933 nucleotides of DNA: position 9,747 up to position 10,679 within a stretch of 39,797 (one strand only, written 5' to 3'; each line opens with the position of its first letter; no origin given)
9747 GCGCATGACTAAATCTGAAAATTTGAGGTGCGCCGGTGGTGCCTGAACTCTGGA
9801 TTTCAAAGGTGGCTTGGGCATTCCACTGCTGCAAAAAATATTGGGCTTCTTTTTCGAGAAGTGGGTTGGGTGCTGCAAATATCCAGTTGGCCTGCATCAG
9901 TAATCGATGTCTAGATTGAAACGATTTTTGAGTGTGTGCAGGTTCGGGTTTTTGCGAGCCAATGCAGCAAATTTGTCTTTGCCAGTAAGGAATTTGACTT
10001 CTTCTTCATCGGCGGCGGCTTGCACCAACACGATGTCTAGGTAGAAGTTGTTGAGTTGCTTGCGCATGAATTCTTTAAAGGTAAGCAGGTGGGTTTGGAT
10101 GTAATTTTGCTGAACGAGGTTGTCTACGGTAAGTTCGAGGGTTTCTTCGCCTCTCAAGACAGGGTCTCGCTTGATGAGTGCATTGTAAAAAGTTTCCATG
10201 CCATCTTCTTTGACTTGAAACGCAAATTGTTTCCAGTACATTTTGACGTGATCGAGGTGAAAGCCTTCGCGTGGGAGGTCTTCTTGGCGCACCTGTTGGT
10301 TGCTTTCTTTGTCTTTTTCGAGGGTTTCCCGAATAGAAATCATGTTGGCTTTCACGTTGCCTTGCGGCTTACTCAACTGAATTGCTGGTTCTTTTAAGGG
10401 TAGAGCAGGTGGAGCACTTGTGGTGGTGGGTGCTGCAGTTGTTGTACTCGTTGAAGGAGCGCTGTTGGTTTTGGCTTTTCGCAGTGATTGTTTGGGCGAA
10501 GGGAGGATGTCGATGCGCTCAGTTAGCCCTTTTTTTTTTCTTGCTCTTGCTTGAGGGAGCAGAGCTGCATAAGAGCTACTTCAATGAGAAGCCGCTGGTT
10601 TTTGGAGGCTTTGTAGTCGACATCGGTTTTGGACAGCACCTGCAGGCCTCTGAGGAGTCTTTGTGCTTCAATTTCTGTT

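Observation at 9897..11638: dnaX is split at an A10 tract with an in-phase A_AAA_AAG heptamer: frame 0 gives a gamma-length protein, and tau is reachable only by -1 recoding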

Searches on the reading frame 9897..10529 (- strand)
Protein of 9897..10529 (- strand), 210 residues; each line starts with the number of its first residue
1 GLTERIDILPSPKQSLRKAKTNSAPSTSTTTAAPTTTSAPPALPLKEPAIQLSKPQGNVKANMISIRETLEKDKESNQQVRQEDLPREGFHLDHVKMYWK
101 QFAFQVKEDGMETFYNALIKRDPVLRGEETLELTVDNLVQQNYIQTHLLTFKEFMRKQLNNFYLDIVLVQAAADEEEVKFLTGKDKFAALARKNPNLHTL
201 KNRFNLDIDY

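Call 5: search_protein_families(library=pfam, proteins=[window:9897-10529:-], max_evalue=0.01)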
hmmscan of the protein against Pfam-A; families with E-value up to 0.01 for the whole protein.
window:9897-10529:- (210 aa): 0 families

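Call 11: find_homologous_proteins(query=window:9900-10529:-)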
Query window:9900-10529:- (210 aa): 370 proteins with E <= 0.001 among 748 candidates; the best 120 are listed.
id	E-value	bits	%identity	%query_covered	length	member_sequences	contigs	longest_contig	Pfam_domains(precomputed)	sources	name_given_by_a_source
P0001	1.4e-123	428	93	100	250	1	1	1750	PF28557.1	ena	-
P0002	2.7e-104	365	81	100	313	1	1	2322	PF12169.14,PF28557.1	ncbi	ncbi:MAG: hypothetical protein ACK465_10815, partial [Flavobacteriia bacterium]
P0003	1.9e-99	349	94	80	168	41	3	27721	PF28557.1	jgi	jgi:hypothetical protein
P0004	8.3e-97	341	98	76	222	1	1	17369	PF28557.1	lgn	-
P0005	1.3e-95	337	97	76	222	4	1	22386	PF28557.1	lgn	-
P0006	6.1e-95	335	89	80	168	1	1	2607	PF28557.1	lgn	-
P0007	1.2e-94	334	90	80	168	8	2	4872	PF28557.1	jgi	jgi:hypothetical protein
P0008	3.2e-92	326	71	100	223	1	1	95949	PF28557.1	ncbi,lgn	ncbi:MAG: hypothetical protein ACKOWW_00210 [Flavobacteriales bacterium]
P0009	8.8e-92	324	88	80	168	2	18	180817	PF28557.1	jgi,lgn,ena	jgi:DNA polymerase-3 subunit gamma/tau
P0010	8.0e-90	318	78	93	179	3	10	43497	PF28557.1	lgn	-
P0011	1.8e-89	317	97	70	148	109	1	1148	PF28557.1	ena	-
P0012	1.2e-88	314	98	70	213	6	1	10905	PF28557.1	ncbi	-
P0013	5.2e-84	299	71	91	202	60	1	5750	PF28557.1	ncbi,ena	-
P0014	2.4e-78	280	98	62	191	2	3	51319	PF28557.1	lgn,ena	-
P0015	4.5e-77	276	79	76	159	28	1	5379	PF28557.1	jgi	-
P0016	2.6e-75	271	91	64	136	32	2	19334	PF28557.1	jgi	-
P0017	1.2e-73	265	61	100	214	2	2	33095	PF28557.1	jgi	jgi:DNA polymerase-3 subunit gamma/tau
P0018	5.5e-73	263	92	62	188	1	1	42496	PF28557.1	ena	-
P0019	1.7e-72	261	89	62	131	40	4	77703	PF28557.1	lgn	-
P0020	4.0e-72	260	61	96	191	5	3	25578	PF28557.1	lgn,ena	-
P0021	1.1e-70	255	82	67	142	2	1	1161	PF28557.1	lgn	-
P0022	2.3e-70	254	82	67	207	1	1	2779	PF28557.1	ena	-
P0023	2.6e-65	238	96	54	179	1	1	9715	PF28557.1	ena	-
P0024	8.6e-65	236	96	54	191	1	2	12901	PF28557.1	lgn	-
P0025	9.0e-61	223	67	76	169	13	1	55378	PF28557.1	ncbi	-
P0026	1.0e-60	223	63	79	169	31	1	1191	PF28557.1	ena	-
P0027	1.7e-60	222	64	76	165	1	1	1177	PF28557.1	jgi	jgi:hypothetical protein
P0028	1.8e-60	222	64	76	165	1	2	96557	PF28557.1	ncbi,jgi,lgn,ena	jgi:hypothetical protein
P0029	2.0e-60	222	64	76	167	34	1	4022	PF28557.1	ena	-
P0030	5.1e-60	221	64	76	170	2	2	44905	PF28557.1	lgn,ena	-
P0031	6.3e-60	220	64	76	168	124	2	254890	PF28557.1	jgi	jgi:hypothetical protein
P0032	1.1e-59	220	78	60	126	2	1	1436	PF28557.1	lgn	-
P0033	1.3e-59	219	64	76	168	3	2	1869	PF28557.1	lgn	-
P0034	1.7e-59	219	64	76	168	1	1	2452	PF28557.1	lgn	-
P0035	3.6e-59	218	64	76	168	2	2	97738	PF28557.1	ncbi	-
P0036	3.6e-59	218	64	76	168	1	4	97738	PF28557.1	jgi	jgi:hypothetical protein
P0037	2.3e-57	212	54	100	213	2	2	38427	PF28557.1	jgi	jgi:hypothetical protein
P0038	1.0e-55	207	51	100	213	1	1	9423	PF28557.1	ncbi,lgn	-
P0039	1.2e-55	206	51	100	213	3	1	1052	PF28557.1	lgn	-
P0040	2.1e-54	202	50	100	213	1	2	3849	PF28557.1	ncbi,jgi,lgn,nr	ncbi:MAG: hypothetical protein FJZ67_09995 [Bacteroidetes bacterium]|nr:hypothetical protein [Bacter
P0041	3.2e-54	202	51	100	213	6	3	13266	PF28557.1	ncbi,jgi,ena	jgi:DNA polymerase-3 subunit gamma/tau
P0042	3.9e-54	201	50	100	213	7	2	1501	PF28557.1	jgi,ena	jgi:DNA polymerase-3 subunit gamma/tau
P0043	3.9e-54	201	51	100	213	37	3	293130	PF28557.1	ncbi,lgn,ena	-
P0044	1.5e-53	199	50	100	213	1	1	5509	PF28557.1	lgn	-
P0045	2.0e-53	199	51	100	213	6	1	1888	PF28557.1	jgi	-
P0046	7.0e-53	197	51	100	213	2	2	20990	PF28557.1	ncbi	-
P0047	1.2e-52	197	48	100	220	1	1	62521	PF28557.1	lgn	-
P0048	1.3e-52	196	47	100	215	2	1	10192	PF28557.1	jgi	jgi:hypothetical protein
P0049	1.4e-52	196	48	99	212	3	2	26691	PF28557.1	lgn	-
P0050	2.2e-52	196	66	67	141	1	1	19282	PF28557.1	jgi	-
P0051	2.3e-52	196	48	100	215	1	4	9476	PF28557.1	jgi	-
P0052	2.3e-52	196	48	100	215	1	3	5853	PF28557.1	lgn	-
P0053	2.7e-52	195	47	100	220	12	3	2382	PF28557.1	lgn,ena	-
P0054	2.7e-52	195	65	67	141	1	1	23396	PF28557.1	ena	-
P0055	3.7e-52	195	66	67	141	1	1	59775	PF28557.1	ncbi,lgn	ncbi:MAG: hypothetical protein ACKOXP_00385 [Flavobacteriales bacterium]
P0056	4.0e-52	195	47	100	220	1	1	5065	PF28557.1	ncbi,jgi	jgi:hypothetical protein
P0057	4.8e-52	195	49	100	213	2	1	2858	PF28557.1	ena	-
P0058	6.7e-52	194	51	100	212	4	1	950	PF28557.1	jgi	jgi:DNA polymerase-3 subunit gamma/tau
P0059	9.1e-52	194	50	100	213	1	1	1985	PF28557.1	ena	-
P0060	9.6e-52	194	50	100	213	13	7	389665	PF28557.1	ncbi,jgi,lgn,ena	jgi:hypothetical protein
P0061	1.8e-51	193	47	100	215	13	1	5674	PF28557.1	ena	-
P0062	4.8e-50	188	46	100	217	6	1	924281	PF28557.1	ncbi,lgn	-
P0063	8.1e-50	187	49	100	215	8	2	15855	PF28557.1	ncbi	-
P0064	9.0e-50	187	48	100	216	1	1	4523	PF28557.1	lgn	-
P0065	1.1e-49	187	44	100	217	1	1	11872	PF28557.1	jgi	jgi:hypothetical protein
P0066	2.4e-49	186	46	100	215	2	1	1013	PF28557.1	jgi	-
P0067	2.6e-49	186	46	100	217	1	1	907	PF28557.1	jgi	jgi:hypothetical protein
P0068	3.2e-49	185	46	100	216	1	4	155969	PF28557.1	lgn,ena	-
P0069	3.5e-49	185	49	100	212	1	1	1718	PF28557.1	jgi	jgi:DNA polymerase-3 subunit gamma/tau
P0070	3.5e-49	185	49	100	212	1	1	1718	PF28557.1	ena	-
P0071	3.7e-49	185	48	96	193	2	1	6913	PF28557.1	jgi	-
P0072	3.7e-49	185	48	100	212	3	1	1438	PF28557.1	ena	-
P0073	3.8e-49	185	46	100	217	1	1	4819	PF28557.1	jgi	jgi:hypothetical protein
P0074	3.9e-49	185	47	100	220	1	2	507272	PF28557.1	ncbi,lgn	-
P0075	4.0e-49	185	49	100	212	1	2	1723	PF28557.1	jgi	jgi:DNA polymerase-3 subunit gamma/tau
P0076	4.6e-49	185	49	100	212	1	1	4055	PF28557.1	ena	-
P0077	4.6e-49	185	49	100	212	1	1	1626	PF28557.1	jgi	-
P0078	5.4e-49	185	49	100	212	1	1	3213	PF28557.1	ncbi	-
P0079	5.4e-49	185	49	100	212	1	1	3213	PF28557.1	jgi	jgi:hypothetical protein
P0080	6.2e-49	184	49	100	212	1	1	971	PF28557.1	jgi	-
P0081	6.4e-49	184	49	100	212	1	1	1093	PF28557.1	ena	-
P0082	6.7e-49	184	46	100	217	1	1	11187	PF28557.1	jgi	jgi:hypothetical protein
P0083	7.1e-49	184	49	100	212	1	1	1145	PF28557.1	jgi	-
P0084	7.1e-49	184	49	100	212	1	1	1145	PF28557.1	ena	-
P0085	7.5e-49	184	49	100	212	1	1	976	PF28557.1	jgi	jgi:hypothetical protein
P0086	8.5e-49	184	49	100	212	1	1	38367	PF28557.1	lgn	-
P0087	9.2e-49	184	49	100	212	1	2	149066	PF28557.1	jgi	jgi:DNA polymerase-3 subunit gamma/tau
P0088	9.2e-49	184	49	100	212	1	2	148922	PF28557.1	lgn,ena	-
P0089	1.1e-48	184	45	100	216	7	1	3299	PF28557.1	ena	-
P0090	1.1e-48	184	49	100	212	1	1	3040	PF28557.1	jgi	jgi:DNA polymerase-3 subunit gamma/tau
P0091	1.1e-48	184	49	100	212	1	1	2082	PF28557.1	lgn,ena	-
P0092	1.1e-48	184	49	100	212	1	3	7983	PF28557.1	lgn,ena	-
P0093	1.2e-48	183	49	100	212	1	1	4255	PF28557.1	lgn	-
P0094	1.4e-48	183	46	100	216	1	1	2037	PF28557.1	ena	-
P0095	1.6e-48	183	48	96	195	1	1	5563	PF28557.1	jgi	jgi:DNA polymerase-3 subunit gamma/tau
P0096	1.7e-48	183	48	100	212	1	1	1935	PF28557.1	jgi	jgi:DNA polymerase-3 subunit gamma/tau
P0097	1.7e-48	183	48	100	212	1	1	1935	PF28557.1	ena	-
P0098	2.4e-48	183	48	96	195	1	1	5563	PF28557.1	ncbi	-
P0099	2.6e-48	182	48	100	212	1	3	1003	PF28557.1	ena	-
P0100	2.6e-48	182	48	100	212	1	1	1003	PF28557.1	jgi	jgi:hypothetical protein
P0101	2.8e-48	182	45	100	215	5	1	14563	PF28557.1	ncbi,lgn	-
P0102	3.0e-48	182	45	100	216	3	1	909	PF28557.1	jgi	jgi:uncharacterized membrane protein YgaE (UPF0421/DUF939 family)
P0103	3.9e-48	182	43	100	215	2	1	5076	PF28557.1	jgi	jgi:hypothetical protein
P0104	4.4e-48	182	49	100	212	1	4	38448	PF28557.1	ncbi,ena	-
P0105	6.5e-48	181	49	100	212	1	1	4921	PF28557.1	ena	-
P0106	8.3e-48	181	48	100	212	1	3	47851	PF28557.1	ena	-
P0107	8.5e-48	181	49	100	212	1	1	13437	PF28557.1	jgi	-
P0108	9.7e-48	181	47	96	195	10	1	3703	PF28557.1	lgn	-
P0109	1.0e-47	180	49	100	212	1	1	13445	PF28557.1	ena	-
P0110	1.3e-47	180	48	100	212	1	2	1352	PF28557.1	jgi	jgi:DNA polymerase-3 subunit gamma/tau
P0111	1.3e-47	180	48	100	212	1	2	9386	PF28557.1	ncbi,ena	-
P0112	1.4e-47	180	44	100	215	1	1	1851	PF28557.1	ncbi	-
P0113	1.4e-47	180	56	76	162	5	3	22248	PF28557.1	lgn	-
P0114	1.4e-47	180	44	100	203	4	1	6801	PF28557.1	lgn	-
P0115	1.5e-47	180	44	100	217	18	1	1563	PF28557.1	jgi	jgi:hypothetical protein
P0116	1.9e-47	180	53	78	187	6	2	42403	PF28557.1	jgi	jgi:hypothetical protein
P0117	2.1e-47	179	49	100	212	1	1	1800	PF28557.1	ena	-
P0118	2.3e-47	179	48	100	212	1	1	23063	PF28557.1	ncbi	-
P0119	2.3e-47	179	47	100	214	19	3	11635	PF28557.1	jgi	jgi:hypothetical protein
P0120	4.5e-47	178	47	100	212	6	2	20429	PF28557.1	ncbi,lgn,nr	ncbi:MAG: hypothetical protein FGM14_14385 [Flavobacteriales bacterium]|nr:hypothetical protein [Fla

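Call 13: find_encoding_contigs(protein=P0002, flank=3000, max_places=3)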
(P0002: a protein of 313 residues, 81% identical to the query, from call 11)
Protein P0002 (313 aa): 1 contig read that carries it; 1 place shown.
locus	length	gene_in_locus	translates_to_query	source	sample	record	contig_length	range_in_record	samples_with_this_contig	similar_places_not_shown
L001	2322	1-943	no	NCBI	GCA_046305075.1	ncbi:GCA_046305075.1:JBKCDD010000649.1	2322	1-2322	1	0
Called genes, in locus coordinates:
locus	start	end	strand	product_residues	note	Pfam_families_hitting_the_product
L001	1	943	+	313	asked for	PF12169:DNA_pol3_gamma3, PF28557:DUF8439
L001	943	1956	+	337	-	PF00501:AMP-binding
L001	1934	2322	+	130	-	PF00226:DnaJ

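Call 14: search_protein_families(library=ncbifam, proteins=[window:9900-10529:-], max_evalue=0.01)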
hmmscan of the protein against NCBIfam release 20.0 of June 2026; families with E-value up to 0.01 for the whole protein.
window:9900-10529:- (210 aa): 2 families
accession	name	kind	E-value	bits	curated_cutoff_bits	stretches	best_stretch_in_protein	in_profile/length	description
NF011531.0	PRK14971.1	equivalog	4.5e-21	75.3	685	1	21-209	426-614/614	DNA polymerase III subunit gamma/tau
NF011512.0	PRK14950.1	equivalog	0.009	15.2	593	0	13-204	386-573/585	DNA polymerase III subunits gamma and tau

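Call 18: find_related_loci(query=A1, collection=genome_contigs, flank=2500)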
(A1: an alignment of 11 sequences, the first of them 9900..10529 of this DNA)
Query A1 (210 aa) in genome_contigs; peptide patterns used: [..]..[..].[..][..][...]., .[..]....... (x = any residue, [..] = any of these).
175 stretches matched a pattern; 161 encode a relative of the query (tblastn E <= 1e-3); the best 80 are kept; 80 distinct loci.
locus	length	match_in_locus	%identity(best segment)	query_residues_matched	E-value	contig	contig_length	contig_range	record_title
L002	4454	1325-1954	92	1-210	4e-126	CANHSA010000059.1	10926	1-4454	MAG: Flavobacteriales bacterium isolate RE-26jul17-36 genome assembly, contig: RE-26jul17-C10312, whole genome shotgun s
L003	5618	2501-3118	89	1-210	2e-123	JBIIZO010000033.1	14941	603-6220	MAG: Crocinitomicaceae bacterium isolate ME2006-06-22D9_3300042569_group2_bin121 Rohwer_bin734_scaffold_2445_c1, whole g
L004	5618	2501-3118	88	1-210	2e-123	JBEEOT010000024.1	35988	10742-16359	MAG: Bacteroidota bacterium isolate deadrun_2019_sw_WHONDRS-S19S_0006_F_bin.3 scaffold_51, whole genome shotgun sequence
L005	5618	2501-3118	89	1-210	9e-123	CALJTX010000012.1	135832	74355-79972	MAG TPA_asm: uncultured Flavobacteriia bacterium isolate SRR6231137_bin.28_CONCOCT_v1.1_MAG genome assembly, contig: ERZ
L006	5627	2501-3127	93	1-210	5e-123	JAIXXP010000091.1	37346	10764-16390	MAG: Cryomorphaceae bacterium isolate D4_MAG_00057 pond_D4_MAG_00057_000000000096, whole genome shotgun sequence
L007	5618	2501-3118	88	1-210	3e-122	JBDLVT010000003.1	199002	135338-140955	MAG: Bacteroidota bacterium isolate littlewolfcreek_2019_sw_WHONDRS-S19S_0078_F_bin.19 scaffold_12, whole genome shotgun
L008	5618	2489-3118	91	1-210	1e-120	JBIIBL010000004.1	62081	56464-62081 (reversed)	MAG: Crocinitomicaceae bacterium isolate ME2000-06-20pf_3300042868_group1_bin224 Rohwer_bin717_scaffold_246_c2, whole ge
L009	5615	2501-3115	85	1-210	5e-120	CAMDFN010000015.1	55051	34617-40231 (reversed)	MAG: Chryseobacterium gleum isolate MoE-02may19-126 genome assembly, contig: MoE-02may19-C423, whole genome shotgun sequ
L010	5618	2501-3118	85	1-210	9e-119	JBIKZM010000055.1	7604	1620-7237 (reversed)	MAG: Crocinitomicaceae bacterium isolate ME2016-04-20_3300042472_group7_bin83 Rohwer_bin772_scaffold_3310_c1, whole geno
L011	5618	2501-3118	85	1-210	2e-117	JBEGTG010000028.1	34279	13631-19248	MAG: Bacteroidota bacterium isolate pringlecreek_2019_sw_WHONDRS-S19S_0025_F_bin.29 scaffold_296, whole genome shotgun s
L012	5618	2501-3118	86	1-210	7e-117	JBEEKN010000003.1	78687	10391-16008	MAG: Bacteroidota bacterium isolate columbia_2019_sw_WHONDRS-S19S_0074_A_bin.21 scaffold_0000038, whole genome shotgun s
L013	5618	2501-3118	85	1-210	3e-116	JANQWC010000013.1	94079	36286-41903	MAG: Crocinitomicaceae bacterium isolate MAG_77 P22051_104_S26_metaspades_31_94079_cov_21, whole genome shotgun sequence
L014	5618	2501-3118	82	1-210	2e-115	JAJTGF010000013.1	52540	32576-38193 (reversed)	MAG: Cryomorphaceae bacterium isolate 49613_E39 Sample_49613_scaffold_715, whole genome shotgun sequence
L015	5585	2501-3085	79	1-210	2e-106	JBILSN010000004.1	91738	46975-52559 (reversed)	MAG: Crocinitomicaceae bacterium isolate ME2018-06-28_3300042559_group8_bin87 Rohwer_bin798_scaffold_36_c1, whole genome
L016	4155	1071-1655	80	1-210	3e-106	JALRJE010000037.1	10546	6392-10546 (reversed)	MAG: Crocinitomicaceae bacterium isolate QJ.9 QJ_1261271, whole genome shotgun sequence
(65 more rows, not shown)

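Call 37: search_protein_representatives(alignment_id=A1)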
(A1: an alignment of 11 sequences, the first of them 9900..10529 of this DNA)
Query: 11 sequences, 218 profile positions. Proteins with E-value up to 0.001 (for the whole library): 2082; up to 1e-10: 614; up to 1e-30: 63. The best 150 are listed.
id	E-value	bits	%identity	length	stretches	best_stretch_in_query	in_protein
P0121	7.5e-82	291.1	-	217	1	1-218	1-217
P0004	1.3e-78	280.4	-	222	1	59-218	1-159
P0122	1.3e-75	270.7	-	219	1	1-218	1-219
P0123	1.9e-72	260.3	-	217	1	1-218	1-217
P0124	1.2e-71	257.7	-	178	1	51-218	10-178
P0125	3.4e-70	253.0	-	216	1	1-218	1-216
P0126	7.2e-70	251.9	-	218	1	1-218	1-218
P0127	4.7e-67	242.7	-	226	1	1-218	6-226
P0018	3.8e-65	236.5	-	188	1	89-218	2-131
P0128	2.2e-63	230.7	-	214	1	1-218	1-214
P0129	2.1e-60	221.0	-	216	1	1-218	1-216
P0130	5.2e-59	216.4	-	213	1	1-218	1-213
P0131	2.0e-58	214.5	-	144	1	77-218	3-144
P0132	1.2e-57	212.0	-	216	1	1-217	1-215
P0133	1.5e-54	201.8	-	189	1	33-218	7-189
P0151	6.3e-40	154.0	-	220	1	1-218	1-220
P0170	2.9e-35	138.8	-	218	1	1-218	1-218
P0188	4.2e-29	118.7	-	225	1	16-218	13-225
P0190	8.7e-29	117.6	-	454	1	29-218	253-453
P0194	4.3e-28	115.3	-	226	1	18-218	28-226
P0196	5.5e-28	115.0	-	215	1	19-218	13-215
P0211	4.2e-24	102.3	-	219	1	8-218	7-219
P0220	2.8e-23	99.6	-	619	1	39-218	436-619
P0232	1.2e-21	94.3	-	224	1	14-218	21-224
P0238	2.2e-21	93.4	-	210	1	15-217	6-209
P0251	3.7e-20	89.4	-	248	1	40-218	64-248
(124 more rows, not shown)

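Call 44: find_encoding_contigs(protein=P0220, flank=300, max_places=2)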
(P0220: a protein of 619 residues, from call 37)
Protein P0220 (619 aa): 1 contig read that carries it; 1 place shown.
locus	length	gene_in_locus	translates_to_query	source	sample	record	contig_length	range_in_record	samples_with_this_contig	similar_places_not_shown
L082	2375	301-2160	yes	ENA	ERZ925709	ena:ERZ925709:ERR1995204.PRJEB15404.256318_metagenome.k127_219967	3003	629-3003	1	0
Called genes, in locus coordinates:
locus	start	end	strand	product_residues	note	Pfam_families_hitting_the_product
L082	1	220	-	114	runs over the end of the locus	PF01250:Ribosomal_S6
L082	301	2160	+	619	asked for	PF05496:RuvB_N (faint), PF13177:DNA_pol3_delta2, PF00004:AAA, PF13173:AAA_14 (weak), PF22608:DNAX_ATPase_lid, PF21960:RCF1-5-like_lid (weak), PF12169:DNA_pol3_gamma3, PF28557:DUF8439, +1 more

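Call 45: find_encoding_contigs(protein=P0190, flank=300, max_places=2)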
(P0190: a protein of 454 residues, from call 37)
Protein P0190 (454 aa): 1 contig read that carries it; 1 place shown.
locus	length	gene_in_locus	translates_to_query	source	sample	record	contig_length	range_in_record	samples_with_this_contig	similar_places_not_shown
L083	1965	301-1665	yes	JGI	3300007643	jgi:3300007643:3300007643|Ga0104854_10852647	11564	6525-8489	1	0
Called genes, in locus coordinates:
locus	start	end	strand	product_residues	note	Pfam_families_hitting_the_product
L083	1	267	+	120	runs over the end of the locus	PF05496:RuvB_N (weak), PF13177:DNA_pol3_delta2, PF13173:AAA_14 (weak), PF00004:AAA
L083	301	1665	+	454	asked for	PF13177:DNA_pol3_delta2, PF21960:RCF1-5-like_lid (faint), PF22608:DNAX_ATPase_lid, PF28557:DUF8439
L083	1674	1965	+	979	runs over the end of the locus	PF00675:Peptidase_M16, PF05193:Peptidase_M16_C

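Call 54: predict_structure(alignment_id=A1)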
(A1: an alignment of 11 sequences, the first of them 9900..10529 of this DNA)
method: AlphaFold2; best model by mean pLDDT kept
length: 210 residues; sequences in the alignment: 11
mean_pLDDT: 66.2   pTM: 0.42
mean pLDDT of the five models: 66.2, 64.2, 64.0, 63.0, 59.8
residues with pLDDT >= 90: 62; 70-90: 24; 50-70: 65; < 50: 59
segments of 3 or more residues with pLDDT < 50: 1-10, 12-39, 41-49, 56-60, 208-210
pLDDT, mean of each block of 10 residues (from residue 1): 42 41 33 38 41 46 61 62 61 91 94 92 88 91 93 91 90 61 62 61 52
secondary structure, 60 per line:
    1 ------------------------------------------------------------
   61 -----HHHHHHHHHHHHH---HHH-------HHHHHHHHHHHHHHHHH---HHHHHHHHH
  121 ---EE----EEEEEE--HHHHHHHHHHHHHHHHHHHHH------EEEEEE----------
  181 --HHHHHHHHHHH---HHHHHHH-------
elements in order: H66-78 H92-108 H112-120 E130-135 H138-158 E165-170 H183-193 H197-203

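Call 56: search_solved_structures(query=A1, max_evalue=10)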
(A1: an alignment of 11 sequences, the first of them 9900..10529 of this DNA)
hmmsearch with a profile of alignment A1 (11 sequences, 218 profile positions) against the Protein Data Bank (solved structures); distinct sequences matched with E-value up to 10: 0.
